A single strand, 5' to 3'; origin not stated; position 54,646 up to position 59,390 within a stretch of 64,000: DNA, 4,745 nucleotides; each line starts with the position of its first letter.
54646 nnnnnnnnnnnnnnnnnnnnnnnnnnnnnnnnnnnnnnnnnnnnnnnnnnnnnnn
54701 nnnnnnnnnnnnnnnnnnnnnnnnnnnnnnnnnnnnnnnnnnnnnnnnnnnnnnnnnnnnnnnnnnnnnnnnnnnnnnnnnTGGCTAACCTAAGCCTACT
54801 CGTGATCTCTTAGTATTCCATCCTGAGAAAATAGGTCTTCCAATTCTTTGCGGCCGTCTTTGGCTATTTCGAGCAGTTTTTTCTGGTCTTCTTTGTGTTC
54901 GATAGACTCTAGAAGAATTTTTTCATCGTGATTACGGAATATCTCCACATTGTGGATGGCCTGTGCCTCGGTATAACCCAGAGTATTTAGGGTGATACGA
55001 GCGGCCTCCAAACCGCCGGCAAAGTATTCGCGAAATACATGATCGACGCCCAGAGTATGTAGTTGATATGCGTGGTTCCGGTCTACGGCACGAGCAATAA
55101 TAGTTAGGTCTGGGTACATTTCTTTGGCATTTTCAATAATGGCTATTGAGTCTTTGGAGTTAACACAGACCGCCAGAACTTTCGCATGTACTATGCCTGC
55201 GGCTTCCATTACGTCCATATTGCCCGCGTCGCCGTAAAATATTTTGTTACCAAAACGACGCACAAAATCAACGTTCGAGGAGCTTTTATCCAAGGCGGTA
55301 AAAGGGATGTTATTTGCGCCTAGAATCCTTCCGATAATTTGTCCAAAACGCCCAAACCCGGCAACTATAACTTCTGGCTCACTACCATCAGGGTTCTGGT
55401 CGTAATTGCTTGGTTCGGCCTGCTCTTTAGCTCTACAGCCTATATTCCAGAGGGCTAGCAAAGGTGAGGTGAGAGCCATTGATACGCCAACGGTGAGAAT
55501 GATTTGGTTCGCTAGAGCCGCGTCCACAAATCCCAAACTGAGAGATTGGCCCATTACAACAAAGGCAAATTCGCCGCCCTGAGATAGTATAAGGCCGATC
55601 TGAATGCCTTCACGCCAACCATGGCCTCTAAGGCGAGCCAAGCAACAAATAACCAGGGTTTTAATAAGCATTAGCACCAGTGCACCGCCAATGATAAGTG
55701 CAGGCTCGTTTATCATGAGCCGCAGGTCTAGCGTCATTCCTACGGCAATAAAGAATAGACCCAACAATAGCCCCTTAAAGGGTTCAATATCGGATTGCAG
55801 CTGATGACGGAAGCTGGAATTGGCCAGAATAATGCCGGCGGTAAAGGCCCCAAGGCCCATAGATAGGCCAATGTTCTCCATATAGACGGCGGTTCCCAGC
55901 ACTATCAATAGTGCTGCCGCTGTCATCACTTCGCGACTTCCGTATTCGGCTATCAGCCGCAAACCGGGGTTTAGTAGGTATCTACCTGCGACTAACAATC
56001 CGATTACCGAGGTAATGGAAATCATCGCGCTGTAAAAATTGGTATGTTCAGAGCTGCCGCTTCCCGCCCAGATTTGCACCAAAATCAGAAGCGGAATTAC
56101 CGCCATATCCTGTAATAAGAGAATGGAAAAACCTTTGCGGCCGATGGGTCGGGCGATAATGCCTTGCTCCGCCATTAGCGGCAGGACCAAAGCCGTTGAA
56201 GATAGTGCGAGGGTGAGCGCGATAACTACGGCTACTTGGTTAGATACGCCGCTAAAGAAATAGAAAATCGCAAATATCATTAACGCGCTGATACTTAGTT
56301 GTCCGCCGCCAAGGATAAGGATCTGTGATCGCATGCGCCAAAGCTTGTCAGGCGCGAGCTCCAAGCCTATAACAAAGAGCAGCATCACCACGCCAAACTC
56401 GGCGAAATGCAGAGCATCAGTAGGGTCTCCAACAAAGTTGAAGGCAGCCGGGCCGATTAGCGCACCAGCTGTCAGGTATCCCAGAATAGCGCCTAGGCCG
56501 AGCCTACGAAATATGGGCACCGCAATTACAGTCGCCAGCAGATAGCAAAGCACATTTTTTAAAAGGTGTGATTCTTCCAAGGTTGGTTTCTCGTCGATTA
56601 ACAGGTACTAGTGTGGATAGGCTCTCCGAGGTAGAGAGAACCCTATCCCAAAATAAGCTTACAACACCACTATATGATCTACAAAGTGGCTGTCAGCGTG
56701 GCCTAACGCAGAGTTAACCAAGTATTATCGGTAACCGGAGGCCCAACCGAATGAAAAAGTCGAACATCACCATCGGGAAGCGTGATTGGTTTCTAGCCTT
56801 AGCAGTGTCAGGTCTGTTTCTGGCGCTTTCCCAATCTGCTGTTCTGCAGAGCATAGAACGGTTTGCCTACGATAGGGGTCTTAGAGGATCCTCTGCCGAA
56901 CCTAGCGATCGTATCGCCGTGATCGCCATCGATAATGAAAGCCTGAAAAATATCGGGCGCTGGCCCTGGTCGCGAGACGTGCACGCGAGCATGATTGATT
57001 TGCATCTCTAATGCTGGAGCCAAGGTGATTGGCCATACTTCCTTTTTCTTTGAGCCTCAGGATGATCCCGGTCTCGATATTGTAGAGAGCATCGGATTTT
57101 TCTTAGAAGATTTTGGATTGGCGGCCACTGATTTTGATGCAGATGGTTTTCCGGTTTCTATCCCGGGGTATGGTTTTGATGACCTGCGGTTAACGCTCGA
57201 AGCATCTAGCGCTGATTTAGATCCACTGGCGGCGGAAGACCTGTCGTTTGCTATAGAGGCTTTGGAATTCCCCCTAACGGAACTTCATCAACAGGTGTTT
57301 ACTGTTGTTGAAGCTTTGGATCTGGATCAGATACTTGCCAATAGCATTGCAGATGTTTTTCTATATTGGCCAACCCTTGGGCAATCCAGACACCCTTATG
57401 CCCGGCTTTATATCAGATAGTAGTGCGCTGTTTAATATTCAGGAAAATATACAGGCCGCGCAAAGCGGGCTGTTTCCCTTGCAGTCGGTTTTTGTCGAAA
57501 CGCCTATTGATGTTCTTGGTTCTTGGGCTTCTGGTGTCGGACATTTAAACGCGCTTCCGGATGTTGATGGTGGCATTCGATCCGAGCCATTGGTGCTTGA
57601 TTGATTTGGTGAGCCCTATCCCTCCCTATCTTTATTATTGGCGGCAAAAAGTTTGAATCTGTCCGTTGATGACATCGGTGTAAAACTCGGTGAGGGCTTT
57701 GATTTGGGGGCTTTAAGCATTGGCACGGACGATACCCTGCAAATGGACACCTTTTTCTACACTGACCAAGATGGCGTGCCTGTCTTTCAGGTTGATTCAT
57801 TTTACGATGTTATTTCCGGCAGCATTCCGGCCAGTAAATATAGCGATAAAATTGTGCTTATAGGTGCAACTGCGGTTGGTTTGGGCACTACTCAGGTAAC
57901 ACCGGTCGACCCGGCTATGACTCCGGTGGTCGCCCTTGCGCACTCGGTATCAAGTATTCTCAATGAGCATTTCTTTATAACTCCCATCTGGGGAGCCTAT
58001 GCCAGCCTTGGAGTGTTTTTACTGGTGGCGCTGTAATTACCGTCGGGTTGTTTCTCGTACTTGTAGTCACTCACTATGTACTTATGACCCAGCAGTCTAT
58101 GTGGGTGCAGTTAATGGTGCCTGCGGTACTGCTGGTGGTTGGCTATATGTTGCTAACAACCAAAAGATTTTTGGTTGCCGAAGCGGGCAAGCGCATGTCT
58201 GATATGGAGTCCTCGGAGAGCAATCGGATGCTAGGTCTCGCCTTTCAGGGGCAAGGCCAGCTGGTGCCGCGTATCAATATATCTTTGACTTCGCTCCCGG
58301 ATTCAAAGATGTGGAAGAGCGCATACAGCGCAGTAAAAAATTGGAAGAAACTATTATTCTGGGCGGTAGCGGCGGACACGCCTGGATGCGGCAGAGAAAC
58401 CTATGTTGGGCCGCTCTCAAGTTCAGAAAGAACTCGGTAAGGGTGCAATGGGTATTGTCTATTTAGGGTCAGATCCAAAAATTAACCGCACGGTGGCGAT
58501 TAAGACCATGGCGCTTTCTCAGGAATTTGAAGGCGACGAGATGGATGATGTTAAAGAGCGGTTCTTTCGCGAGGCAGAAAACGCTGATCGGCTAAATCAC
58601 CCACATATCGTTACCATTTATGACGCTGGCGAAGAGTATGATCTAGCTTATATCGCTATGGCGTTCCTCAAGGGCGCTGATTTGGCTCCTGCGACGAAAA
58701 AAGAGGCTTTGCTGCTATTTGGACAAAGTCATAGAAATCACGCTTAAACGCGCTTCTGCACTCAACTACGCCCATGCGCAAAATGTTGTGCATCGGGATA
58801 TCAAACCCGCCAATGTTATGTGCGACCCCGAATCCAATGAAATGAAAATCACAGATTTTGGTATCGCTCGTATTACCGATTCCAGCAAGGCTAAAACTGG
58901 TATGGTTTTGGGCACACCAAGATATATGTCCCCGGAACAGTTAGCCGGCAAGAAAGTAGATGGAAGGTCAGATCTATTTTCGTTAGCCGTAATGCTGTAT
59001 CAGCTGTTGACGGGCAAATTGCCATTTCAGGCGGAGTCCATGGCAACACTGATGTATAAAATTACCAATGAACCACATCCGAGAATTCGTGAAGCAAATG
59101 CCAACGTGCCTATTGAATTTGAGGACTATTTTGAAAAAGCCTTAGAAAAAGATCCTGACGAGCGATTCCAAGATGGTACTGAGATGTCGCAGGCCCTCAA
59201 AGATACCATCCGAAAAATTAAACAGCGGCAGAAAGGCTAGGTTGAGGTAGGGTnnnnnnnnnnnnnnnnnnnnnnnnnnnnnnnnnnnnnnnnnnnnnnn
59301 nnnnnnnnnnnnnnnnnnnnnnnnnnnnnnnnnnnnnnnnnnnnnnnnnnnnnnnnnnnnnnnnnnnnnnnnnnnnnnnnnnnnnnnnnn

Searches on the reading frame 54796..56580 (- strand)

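Call 72: search_protein_families(library=pfam, proteins=[window:54796-56580:-], max_evalue=0.00001)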
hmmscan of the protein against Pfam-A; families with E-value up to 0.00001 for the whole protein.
window:54796-56580:- (594 aa): 2 families
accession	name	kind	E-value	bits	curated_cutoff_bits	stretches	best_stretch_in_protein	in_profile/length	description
PF00999.27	Na_H_Exchanger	-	3.8e-54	184.4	26.2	1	16-375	4-373/375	Sodium/hydrogen exchanger, transmembrane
PF02254.24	TrkA_N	-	2.6e-23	83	23.8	1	404-516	1-114/116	TrkA-N domain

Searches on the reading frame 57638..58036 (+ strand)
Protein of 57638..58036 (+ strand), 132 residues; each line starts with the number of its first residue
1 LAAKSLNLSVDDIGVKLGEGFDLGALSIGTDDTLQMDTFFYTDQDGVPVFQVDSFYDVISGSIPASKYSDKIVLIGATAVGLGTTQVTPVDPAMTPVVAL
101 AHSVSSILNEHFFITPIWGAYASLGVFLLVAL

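Call 72: search_protein_families(library=pfam, proteins=[window:57638-58036:+], max_evalue=0.00001)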
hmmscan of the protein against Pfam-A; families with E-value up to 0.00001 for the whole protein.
window:57638-58036:+ (132 aa): 1 family
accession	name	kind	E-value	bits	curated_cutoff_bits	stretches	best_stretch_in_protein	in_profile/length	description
PF05226.16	CHASE2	-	4.1e-13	49.9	26.3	1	43-131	168-255/257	CHASE2 domain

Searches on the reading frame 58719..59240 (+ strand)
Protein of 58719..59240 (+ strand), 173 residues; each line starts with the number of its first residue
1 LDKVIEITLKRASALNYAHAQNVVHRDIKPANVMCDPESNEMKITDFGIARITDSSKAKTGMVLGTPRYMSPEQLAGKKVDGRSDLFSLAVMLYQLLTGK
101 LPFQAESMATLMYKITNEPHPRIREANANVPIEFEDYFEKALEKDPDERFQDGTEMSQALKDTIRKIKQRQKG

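Call 72: search_protein_families(library=pfam, proteins=[window:58719-59240:+], max_evalue=0.00001)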
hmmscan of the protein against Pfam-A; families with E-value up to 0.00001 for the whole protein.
window:58719-59240:+ (173 aa): 2 families
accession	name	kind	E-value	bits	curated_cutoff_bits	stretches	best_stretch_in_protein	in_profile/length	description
PF00069.31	Pkinase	-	1.9e-35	123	31.7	1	4-159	100-257/263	Protein kinase domain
PF07714.23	PK_Tyr_Ser-Thr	-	4e-21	75.9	23.1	1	3-150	103-249/258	Protein tyrosine and serine/threonine kinase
